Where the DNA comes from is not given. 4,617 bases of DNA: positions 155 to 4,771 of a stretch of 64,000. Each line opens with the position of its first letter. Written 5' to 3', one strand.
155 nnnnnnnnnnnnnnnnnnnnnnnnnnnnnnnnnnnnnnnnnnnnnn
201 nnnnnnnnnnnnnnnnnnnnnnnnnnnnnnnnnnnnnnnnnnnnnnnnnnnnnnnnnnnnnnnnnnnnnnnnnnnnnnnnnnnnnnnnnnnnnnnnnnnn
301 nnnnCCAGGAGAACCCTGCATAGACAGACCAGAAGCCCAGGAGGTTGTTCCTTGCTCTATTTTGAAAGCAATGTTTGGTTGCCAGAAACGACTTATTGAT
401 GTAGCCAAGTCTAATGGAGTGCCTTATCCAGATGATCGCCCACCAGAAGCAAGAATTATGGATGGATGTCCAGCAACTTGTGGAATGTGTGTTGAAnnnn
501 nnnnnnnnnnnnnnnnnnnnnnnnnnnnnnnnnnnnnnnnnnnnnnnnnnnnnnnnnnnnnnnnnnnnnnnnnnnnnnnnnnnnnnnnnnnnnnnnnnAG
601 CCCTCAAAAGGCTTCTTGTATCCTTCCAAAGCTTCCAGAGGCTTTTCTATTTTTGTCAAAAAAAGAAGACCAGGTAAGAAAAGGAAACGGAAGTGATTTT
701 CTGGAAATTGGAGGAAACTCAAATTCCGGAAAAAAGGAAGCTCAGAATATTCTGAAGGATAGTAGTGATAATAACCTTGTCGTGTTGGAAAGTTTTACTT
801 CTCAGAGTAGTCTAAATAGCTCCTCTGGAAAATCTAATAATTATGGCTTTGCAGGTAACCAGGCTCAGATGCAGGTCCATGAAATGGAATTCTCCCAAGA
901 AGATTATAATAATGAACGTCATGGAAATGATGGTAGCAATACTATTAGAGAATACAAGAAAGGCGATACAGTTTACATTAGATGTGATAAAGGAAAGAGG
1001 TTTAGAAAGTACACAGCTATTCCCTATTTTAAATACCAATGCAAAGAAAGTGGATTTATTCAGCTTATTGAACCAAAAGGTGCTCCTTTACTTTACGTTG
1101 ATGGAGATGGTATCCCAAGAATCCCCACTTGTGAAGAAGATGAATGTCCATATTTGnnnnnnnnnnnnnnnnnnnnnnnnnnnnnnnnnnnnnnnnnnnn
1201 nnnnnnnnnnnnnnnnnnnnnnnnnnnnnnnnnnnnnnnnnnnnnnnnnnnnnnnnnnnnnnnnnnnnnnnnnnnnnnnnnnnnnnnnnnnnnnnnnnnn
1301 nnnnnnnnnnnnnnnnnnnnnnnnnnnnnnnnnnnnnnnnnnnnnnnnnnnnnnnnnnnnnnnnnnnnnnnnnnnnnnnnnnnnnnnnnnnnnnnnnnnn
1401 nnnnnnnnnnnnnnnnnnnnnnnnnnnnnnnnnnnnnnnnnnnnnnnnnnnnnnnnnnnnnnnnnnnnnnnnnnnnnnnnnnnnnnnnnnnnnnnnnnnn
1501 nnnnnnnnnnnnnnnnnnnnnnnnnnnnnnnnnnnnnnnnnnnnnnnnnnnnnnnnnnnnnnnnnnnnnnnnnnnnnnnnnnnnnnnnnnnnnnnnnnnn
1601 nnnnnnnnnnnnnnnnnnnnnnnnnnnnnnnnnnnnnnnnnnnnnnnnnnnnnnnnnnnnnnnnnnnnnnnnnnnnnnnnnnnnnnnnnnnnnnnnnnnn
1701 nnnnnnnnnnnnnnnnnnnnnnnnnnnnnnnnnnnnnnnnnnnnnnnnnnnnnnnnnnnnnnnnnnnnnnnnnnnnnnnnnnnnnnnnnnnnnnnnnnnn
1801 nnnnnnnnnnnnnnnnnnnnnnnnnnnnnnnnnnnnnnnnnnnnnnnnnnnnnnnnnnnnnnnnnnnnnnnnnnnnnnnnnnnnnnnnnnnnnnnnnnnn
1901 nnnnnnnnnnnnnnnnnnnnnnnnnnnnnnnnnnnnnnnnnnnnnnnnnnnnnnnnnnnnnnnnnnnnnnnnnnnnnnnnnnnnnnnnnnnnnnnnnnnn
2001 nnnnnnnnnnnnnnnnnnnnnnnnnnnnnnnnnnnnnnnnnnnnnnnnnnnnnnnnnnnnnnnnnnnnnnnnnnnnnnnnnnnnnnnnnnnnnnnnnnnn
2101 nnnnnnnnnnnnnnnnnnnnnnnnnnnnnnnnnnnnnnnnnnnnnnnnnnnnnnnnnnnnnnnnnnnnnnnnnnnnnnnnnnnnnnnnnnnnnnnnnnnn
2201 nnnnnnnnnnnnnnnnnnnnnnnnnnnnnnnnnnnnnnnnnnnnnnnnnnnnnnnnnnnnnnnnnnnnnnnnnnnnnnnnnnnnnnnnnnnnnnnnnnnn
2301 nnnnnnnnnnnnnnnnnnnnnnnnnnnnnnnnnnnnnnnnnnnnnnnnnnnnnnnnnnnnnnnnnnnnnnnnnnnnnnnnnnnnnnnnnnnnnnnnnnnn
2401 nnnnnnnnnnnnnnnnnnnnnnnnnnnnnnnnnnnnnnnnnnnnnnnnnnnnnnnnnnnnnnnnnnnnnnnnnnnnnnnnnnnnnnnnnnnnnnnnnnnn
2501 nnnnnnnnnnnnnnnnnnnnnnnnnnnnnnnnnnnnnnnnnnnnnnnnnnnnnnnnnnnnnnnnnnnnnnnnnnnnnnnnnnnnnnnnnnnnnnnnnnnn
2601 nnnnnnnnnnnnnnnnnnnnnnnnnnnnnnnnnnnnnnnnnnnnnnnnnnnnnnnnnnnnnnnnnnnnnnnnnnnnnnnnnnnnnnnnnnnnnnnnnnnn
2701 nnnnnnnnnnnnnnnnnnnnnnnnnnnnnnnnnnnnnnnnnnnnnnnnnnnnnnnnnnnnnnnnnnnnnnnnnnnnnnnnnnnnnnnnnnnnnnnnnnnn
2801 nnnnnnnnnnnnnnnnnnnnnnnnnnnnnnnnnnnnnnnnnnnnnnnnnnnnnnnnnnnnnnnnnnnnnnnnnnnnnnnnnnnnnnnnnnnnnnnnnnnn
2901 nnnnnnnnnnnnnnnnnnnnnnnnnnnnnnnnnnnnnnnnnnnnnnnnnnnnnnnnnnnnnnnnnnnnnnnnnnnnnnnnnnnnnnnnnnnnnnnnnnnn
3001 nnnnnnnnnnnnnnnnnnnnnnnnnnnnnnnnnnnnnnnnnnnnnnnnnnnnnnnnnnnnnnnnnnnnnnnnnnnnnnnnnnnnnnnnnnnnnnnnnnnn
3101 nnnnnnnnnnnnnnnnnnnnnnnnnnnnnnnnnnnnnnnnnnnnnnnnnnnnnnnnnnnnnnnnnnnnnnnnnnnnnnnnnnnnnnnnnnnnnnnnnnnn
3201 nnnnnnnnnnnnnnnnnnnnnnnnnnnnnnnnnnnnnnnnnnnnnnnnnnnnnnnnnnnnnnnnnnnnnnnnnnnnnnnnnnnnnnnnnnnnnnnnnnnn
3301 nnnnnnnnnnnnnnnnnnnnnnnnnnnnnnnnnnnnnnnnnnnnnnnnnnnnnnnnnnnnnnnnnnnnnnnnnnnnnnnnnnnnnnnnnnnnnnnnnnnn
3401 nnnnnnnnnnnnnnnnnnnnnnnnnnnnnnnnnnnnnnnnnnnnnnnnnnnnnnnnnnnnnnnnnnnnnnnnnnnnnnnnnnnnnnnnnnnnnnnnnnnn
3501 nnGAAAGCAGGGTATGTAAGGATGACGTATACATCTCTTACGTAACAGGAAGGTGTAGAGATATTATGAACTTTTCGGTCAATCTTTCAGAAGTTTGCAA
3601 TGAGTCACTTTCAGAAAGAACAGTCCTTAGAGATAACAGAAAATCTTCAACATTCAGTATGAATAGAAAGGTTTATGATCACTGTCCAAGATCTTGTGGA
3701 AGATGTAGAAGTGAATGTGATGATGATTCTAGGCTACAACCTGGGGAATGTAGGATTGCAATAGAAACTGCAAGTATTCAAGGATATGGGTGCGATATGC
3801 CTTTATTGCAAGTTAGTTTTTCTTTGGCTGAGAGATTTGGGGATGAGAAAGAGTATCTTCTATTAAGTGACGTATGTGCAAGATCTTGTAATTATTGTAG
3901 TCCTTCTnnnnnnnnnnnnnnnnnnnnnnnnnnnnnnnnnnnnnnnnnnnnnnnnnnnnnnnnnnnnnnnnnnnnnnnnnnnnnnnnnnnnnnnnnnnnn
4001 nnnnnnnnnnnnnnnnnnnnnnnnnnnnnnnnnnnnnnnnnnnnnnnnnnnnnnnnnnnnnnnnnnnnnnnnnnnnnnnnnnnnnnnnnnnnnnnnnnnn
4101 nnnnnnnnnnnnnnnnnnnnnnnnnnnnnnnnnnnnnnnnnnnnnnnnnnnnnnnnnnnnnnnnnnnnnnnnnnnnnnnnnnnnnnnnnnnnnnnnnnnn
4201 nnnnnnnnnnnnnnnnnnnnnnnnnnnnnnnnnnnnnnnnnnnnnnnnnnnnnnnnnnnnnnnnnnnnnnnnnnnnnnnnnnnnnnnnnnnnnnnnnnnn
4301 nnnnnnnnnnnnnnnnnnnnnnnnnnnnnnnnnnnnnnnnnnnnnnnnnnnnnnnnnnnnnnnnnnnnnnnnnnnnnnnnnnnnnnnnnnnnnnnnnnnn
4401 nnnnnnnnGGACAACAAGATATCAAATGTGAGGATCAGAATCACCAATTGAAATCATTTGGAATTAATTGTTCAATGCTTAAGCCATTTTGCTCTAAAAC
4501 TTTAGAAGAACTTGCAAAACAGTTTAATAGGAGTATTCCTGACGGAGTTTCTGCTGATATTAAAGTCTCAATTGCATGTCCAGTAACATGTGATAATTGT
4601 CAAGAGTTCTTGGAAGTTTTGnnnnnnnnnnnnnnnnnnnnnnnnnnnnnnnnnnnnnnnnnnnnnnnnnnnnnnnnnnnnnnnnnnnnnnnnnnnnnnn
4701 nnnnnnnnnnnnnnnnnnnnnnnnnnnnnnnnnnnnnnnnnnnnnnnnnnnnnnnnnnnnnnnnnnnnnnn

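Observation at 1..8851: Giant multidomain surface protein (TSP1 + 5 LNR + sushi + TM), an adhesin/invasion-ligand candidate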

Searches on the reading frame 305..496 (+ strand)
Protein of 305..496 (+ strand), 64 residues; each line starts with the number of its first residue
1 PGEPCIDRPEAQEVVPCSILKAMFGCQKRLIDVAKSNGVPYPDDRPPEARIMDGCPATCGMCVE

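Call 20: search_protein_families(library=pfam, proteins=[window:305-496:+], max_evalue=10)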
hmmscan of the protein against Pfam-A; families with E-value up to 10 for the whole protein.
window:305-496:+ (64 aa): 1 family
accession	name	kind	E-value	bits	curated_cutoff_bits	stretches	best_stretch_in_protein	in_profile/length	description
PF01549.29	ShK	-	0.11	13.6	20.9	1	53-62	28-37/37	ShK domain-like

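Call 57: search_solved_structures(query=A3, max_evalue=10)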
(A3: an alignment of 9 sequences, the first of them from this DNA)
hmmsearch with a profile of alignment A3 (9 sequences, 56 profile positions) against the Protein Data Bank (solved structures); distinct sequences matched with E-value up to 10: 1.
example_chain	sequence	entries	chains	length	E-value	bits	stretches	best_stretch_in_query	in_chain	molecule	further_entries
2lg4_A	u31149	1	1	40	0.28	14.9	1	41-56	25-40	Aurelin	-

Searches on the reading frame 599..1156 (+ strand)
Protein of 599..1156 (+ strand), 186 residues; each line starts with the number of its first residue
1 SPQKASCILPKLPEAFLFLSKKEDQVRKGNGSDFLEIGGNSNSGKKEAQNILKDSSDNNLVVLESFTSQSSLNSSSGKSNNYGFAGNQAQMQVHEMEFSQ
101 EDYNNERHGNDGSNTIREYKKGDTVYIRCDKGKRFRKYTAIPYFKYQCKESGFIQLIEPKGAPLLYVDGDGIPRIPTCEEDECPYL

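Call 20: search_protein_families(library=pfam, proteins=[window:599-1156:+], max_evalue=10)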
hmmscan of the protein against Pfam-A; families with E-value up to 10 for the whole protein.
window:599-1156:+ (186 aa): 0 families

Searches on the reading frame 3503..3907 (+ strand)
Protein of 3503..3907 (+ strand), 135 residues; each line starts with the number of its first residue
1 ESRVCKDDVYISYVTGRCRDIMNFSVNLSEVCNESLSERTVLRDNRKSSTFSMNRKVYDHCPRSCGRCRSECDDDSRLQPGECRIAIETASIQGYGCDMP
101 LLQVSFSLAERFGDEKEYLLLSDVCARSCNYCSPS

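Call 20: search_protein_families(library=pfam, proteins=[window:3503-3907:+], max_evalue=10)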
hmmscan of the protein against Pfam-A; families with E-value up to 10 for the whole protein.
window:3503-3907:+ (135 aa): 1 family
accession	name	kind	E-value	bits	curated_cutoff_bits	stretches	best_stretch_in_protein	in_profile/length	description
PF01549.29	ShK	-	0.1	13.6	20.9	2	53-68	22-37/37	ShK domain-like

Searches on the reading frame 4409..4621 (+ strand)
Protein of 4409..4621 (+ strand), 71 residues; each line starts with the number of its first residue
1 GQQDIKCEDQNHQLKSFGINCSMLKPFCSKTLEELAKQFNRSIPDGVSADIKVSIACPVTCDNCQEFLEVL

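Call 20: search_protein_families(library=pfam, proteins=[window:4409-4621:+], max_evalue=10)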
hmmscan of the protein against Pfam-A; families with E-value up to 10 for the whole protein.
window:4409-4621:+ (71 aa): 1 family
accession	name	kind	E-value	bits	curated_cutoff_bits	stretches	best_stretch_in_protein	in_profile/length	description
PF01549.29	ShK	-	0.03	15.3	20.9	2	54-64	27-37/37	ShK domain-like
